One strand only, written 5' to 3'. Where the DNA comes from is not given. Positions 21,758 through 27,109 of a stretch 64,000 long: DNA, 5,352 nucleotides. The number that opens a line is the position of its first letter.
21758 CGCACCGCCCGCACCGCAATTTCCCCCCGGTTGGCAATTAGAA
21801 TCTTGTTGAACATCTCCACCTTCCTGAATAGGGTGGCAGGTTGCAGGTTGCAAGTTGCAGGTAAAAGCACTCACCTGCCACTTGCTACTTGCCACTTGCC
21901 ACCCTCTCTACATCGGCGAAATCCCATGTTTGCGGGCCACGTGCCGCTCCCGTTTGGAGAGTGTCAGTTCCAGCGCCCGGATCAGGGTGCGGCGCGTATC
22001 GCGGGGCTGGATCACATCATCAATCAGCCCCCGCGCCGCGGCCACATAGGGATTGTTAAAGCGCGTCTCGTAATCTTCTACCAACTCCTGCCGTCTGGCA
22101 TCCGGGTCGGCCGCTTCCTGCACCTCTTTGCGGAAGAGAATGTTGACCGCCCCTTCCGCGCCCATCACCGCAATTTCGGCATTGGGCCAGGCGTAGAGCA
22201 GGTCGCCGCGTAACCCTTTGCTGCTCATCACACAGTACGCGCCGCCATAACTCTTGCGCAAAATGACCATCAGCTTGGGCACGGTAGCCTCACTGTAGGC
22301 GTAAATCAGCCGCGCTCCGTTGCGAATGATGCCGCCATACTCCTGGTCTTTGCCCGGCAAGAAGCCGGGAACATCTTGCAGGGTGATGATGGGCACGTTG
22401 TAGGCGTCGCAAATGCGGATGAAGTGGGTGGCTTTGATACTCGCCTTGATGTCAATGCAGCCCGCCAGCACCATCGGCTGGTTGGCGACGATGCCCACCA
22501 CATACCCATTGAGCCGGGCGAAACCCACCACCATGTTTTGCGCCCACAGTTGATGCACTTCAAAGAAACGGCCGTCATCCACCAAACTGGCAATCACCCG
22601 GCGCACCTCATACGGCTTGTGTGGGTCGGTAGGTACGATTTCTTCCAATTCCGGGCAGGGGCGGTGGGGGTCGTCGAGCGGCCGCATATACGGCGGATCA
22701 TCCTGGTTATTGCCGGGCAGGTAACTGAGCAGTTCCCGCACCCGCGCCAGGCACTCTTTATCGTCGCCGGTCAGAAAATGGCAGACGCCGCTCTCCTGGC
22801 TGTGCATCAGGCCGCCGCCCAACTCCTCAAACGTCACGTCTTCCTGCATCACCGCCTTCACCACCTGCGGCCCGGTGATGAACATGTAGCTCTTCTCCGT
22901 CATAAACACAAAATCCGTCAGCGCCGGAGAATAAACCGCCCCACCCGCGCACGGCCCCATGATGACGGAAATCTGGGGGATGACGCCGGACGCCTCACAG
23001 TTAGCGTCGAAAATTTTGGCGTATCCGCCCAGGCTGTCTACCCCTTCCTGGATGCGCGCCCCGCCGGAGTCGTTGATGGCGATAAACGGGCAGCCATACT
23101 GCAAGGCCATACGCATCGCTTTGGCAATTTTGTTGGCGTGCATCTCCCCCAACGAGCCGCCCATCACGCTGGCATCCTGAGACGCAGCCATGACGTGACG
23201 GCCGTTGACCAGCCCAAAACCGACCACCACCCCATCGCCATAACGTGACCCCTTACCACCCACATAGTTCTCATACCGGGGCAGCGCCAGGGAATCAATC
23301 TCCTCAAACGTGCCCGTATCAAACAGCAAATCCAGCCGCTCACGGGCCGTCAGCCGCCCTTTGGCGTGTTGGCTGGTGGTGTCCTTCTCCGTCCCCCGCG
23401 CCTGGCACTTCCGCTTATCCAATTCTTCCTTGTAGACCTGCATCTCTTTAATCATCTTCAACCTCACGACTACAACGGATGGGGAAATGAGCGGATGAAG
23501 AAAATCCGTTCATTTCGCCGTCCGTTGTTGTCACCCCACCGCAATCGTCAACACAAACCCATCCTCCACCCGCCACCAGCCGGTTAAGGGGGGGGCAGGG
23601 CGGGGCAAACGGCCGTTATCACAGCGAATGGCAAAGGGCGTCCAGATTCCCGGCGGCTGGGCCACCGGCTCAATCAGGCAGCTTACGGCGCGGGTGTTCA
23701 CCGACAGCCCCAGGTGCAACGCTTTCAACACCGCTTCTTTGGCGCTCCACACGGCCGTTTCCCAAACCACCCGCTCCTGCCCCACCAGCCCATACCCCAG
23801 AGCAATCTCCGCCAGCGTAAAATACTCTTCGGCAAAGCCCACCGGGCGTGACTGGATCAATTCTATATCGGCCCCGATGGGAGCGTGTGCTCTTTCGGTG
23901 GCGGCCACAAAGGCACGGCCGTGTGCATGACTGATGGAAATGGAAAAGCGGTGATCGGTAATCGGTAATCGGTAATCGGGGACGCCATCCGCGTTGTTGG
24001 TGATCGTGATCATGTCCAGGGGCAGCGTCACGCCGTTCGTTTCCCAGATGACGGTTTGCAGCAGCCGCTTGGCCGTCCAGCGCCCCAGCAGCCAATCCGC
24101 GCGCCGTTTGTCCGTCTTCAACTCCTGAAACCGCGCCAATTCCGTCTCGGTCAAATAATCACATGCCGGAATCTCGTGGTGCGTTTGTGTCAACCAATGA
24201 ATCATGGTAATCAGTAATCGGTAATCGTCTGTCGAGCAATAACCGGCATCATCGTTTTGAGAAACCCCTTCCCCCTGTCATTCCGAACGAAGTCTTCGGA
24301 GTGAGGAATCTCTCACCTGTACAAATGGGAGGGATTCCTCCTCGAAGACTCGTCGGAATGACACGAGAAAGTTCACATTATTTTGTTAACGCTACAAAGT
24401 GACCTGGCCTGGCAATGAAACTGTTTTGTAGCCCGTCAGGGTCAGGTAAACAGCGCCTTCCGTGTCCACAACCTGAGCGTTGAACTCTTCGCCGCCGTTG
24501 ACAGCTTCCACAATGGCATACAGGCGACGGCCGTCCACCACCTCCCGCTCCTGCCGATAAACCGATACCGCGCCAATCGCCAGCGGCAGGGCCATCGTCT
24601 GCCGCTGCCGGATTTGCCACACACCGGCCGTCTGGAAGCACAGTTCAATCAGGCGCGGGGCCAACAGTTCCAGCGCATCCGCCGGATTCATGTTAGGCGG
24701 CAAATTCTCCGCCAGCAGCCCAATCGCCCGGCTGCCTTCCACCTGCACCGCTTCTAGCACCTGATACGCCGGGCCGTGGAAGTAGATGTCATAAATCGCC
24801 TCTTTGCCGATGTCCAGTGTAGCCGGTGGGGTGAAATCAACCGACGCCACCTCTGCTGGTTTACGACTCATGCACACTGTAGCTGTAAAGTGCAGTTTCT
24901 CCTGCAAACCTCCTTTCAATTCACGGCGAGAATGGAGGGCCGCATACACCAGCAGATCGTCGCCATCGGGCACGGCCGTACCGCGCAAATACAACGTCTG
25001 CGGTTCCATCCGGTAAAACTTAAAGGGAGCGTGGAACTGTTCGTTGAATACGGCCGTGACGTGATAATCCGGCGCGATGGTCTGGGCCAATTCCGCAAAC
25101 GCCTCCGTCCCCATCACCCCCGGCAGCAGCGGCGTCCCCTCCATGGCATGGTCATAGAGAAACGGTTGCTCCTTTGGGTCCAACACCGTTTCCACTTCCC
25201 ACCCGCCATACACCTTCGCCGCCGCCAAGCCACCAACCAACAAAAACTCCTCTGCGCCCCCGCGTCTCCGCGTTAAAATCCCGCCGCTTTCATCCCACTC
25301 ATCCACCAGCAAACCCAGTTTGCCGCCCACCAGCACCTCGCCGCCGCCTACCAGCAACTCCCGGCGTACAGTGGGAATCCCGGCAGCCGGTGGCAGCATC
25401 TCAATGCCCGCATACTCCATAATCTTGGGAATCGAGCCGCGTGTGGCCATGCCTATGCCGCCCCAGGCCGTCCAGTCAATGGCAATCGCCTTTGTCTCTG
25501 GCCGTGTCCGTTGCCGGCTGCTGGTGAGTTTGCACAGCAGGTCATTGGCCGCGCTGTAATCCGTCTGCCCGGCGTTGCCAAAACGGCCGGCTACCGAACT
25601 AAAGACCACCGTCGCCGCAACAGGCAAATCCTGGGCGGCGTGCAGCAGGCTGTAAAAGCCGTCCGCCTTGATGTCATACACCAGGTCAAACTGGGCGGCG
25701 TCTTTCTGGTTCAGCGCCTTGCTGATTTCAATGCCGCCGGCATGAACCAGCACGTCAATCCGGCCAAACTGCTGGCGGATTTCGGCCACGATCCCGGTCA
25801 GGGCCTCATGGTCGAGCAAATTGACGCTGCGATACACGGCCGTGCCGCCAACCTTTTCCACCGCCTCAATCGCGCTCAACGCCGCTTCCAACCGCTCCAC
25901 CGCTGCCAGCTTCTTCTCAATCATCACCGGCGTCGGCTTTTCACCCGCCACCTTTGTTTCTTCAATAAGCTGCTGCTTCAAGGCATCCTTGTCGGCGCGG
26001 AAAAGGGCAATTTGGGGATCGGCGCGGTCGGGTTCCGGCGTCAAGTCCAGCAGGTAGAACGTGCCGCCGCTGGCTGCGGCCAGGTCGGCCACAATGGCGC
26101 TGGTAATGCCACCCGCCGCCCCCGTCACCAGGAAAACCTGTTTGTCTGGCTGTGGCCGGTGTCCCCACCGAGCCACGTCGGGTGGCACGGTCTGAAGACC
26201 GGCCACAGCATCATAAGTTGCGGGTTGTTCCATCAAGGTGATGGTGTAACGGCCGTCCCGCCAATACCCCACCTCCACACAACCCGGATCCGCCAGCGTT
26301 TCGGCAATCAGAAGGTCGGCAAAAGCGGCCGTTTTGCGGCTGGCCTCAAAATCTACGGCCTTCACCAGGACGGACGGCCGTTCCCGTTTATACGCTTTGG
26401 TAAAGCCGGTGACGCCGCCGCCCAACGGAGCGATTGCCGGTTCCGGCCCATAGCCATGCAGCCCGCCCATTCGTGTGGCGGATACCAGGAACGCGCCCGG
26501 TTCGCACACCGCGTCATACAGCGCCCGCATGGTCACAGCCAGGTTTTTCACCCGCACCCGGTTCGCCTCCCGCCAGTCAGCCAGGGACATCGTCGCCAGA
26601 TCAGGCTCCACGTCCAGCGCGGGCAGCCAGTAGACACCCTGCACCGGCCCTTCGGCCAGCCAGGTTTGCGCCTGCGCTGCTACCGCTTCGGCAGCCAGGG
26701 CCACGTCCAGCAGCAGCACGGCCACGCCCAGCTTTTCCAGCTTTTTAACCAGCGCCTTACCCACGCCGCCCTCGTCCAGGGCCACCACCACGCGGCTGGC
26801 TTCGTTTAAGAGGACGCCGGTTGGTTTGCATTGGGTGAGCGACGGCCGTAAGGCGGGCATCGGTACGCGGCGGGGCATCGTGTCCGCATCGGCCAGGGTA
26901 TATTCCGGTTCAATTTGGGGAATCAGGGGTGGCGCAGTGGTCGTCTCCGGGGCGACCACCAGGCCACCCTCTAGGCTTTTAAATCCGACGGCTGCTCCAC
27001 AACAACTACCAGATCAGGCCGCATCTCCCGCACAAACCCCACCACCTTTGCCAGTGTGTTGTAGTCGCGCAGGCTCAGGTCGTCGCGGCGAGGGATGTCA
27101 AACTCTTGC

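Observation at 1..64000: Highly iterated 8-bp palindrome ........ (HIP-like) saturating the window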

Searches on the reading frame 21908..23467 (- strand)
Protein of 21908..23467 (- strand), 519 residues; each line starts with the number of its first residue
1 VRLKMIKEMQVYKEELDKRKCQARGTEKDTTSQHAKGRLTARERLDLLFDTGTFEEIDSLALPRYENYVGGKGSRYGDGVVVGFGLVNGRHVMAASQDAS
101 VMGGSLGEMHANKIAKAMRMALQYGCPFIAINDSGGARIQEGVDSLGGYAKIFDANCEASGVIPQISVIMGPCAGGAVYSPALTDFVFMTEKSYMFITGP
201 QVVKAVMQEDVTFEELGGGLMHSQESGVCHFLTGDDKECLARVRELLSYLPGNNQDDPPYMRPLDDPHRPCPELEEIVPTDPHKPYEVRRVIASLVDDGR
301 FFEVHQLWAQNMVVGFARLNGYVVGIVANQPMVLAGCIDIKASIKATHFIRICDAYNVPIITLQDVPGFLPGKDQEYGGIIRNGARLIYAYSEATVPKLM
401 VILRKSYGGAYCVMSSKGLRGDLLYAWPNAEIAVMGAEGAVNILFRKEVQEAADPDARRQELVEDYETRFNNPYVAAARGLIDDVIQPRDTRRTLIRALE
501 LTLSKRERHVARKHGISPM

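Call 28: search_protein_families(library=pfam, proteins=[window:21908-23467:-], max_evalue=0.0001)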
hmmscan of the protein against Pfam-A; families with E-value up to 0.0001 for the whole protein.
window:21908-23467:- (519 aa): 2 families
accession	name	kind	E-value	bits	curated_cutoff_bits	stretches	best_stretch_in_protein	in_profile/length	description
PF01039.27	Carboxyl_trans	-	1.8e-189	630.9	22.3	1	33-515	2-491/493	Carboxyl transferase domain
PF03255.19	ACCA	-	1.6e-12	47.7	23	1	345-450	135-236/310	Acetyl co-enzyme A carboxylase carboxyltransferase-like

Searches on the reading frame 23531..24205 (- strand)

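Call 28: search_protein_families(library=pfam, proteins=[window:23531-24205:-], max_evalue=0.0001)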
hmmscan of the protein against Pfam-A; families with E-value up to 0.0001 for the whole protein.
window:23531-24205:- (224 aa): 2 families
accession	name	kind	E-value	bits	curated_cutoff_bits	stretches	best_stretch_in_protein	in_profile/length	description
PF01648.25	ACPS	-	3.2e-16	59.8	25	1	109-182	1-82/111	4'-phosphopantetheinyl transferase superfamily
PF17837.6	4PPT_N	-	1.1e-06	29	27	1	31-102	10-67/68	4'-phosphopantetheinyl transferase N-terminal domain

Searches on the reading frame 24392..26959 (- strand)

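Call 8: search_protein_families(library=pfam, proteins=[window:24392-26959:-])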
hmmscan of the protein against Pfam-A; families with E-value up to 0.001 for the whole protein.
window:24392-26959:- (855 aa): 5 families
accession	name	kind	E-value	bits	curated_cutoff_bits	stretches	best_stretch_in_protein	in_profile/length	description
PF08659.16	KR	-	2.4e-26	93.2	22.6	1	276-500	3-179/180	KR domain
PF00106.31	adh_short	-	1.7e-17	64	26.6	1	353-501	29-181/195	short chain dehydrogenase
PF13561.12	adh_short_C2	-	2.1e-15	57.4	27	1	351-479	23-154/236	Enoyl-(Acyl carrier protein) reductase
PF14765.12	PS-DH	-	3.2e-13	50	23.7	1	726-852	31-162/166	Polyketide synthase dehydratase N-terminal domain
PF21089.3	PKS_DH_N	-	5.3e-07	30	27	1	586-658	15-86/103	Polyketide synthase dehydratase domain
